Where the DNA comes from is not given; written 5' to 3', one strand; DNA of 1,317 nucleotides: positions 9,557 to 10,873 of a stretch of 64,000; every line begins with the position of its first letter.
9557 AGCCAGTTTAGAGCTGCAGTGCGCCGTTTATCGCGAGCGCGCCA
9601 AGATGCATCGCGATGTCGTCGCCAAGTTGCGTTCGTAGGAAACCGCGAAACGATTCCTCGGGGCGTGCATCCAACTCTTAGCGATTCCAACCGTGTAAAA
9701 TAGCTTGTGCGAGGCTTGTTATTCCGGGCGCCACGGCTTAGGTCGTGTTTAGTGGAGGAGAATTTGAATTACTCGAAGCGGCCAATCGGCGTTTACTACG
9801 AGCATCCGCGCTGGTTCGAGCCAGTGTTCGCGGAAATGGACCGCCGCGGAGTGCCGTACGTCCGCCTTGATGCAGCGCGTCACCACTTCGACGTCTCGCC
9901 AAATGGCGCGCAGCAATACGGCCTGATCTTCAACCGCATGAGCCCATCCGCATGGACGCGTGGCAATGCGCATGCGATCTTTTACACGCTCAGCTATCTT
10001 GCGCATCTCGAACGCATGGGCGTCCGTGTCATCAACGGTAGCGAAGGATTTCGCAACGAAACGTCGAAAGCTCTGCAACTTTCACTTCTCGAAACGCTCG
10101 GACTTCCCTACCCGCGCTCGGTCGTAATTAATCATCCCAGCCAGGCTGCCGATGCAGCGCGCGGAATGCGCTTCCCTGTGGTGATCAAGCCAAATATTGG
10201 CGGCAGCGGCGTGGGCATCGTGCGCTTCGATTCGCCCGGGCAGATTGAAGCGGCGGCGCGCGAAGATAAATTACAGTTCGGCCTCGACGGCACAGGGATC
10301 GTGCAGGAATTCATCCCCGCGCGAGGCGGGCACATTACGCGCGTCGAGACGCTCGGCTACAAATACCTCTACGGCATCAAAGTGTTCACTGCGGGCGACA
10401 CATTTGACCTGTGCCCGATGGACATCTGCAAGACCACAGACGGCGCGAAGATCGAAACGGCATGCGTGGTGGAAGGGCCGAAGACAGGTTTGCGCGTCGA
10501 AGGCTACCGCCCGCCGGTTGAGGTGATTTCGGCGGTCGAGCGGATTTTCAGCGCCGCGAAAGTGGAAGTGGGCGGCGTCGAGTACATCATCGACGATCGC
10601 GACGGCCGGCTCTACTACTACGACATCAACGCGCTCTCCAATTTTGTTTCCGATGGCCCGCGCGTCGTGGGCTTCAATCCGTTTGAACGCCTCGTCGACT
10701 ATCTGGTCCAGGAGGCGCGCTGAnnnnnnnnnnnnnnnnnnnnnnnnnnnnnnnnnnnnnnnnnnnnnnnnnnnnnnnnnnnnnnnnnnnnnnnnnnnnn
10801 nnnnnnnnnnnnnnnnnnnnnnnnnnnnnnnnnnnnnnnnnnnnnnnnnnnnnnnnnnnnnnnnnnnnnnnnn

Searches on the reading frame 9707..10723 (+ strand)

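Call 29: search_protein_families(library=pfam, proteins=[window:9707-10723:+])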
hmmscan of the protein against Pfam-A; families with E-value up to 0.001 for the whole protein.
window:9707-10723:+ (338 aa): 1 family
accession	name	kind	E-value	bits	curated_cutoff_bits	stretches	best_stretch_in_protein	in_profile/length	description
PF02222.28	ATP-grasp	-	0.00018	21.6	27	1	127-203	2-76/179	ATP-grasp domain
